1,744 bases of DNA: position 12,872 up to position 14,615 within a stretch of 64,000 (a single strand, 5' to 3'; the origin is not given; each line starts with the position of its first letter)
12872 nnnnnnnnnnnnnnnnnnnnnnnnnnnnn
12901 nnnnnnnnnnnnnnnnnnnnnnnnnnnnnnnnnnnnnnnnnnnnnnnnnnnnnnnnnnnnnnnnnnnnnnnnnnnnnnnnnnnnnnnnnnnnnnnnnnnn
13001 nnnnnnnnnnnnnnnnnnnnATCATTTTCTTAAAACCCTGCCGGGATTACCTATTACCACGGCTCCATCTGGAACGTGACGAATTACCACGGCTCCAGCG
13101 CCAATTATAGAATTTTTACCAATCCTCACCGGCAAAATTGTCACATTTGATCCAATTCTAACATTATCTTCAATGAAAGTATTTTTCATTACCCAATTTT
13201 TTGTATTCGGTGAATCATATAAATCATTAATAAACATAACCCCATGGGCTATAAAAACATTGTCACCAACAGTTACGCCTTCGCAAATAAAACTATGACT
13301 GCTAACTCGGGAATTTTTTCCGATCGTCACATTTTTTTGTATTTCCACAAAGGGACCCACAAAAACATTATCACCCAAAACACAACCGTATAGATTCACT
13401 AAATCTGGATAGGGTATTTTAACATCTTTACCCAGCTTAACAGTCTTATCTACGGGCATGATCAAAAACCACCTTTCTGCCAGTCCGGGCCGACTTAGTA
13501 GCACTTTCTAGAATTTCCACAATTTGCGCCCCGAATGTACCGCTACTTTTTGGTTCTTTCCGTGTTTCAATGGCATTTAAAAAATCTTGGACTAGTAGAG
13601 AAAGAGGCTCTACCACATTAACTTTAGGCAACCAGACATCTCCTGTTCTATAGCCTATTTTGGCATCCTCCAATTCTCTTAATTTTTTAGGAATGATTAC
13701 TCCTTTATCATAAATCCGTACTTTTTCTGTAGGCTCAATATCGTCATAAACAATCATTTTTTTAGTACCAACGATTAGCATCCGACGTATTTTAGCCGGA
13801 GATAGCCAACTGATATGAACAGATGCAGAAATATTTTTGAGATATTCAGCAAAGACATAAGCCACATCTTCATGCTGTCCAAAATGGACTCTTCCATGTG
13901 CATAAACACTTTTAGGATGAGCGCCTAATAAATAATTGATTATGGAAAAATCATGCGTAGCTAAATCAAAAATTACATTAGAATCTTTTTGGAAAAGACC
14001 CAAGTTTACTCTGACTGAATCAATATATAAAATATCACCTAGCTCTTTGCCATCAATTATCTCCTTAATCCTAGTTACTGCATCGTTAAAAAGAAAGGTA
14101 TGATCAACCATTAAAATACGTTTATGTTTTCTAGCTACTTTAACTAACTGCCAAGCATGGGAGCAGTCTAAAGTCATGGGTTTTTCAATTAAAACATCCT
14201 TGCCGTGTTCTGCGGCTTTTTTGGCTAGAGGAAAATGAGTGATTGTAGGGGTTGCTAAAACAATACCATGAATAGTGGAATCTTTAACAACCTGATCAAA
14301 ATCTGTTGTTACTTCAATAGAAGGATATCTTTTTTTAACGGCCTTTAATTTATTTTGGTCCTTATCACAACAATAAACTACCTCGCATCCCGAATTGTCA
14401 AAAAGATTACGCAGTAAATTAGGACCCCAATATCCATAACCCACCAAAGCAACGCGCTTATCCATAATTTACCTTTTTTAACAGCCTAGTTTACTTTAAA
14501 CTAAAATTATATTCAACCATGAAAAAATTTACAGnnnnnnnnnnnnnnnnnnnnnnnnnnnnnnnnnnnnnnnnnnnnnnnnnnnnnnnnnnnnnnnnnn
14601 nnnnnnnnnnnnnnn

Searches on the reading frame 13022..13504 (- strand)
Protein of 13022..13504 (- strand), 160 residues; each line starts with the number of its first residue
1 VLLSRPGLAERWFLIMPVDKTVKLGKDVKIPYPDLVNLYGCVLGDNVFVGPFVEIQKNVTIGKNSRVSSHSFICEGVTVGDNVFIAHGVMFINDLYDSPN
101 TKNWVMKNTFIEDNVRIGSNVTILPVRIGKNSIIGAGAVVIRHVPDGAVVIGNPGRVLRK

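Call 25: search_protein_families(library=pfam, proteins=[window:13022-13504:-], max_evalue=0.001)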
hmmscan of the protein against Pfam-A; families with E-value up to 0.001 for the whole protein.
window:13022-13504:- (160 aa): 4 families
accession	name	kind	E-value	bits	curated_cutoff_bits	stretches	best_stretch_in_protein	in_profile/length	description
PF00132.30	Hexapep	-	4e-21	74.2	27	2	40-73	1-34/36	Bacterial transferase hexapeptide (six repeats)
PF14602.12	Hexapep_2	-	1.5e-12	47.5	27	1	111-140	4-32/34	Hexapeptide repeat of succinyl-transferase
PF25084.1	LbH_EIF2B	-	2.4e-10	40.8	54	1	22-91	22-93/105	EIF2B subunit epsilon LbH domain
PF25247.1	LbH_GLGC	-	0.00038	20.8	27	0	65-141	27-100/135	GLGC left-handed parallel beta-helix domain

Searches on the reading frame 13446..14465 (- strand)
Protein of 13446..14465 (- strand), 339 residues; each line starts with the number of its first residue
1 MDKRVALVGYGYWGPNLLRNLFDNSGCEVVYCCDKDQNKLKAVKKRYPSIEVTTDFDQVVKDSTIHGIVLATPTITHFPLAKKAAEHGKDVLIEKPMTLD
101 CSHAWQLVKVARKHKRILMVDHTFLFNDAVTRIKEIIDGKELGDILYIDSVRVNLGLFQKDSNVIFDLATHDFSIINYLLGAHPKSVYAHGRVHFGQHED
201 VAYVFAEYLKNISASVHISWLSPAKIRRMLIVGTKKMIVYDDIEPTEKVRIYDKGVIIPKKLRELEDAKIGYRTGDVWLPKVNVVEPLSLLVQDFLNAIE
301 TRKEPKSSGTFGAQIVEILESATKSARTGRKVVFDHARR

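Call 25: search_protein_families(library=pfam, proteins=[window:13446-14465:-], max_evalue=0.001)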
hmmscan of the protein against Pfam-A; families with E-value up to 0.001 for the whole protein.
window:13446-14465:- (339 aa): 4 families
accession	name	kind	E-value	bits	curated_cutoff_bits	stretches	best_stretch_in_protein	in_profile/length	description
PF01408.29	GFO_IDH_MocA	-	1.7e-24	87.2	24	1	4-122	2-120/120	Oxidoreductase family, NAD-binding Rossmann fold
PF22725.1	GFO_IDH_MocA_C3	-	9.4e-15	55.1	27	1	131-238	2-123/124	GFO/IDH/MocA C-terminal domain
PF02894.22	GFO_IDH_MocA_C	-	9.8e-12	45.6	22.9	1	134-332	1-216/218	Oxidoreductase family, C-terminal alpha/beta domain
PF01118.30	Semialdhyde_dh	-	0.00045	21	26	0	4-91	1-93/121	Semialdehyde dehydrogenase, NAD binding domain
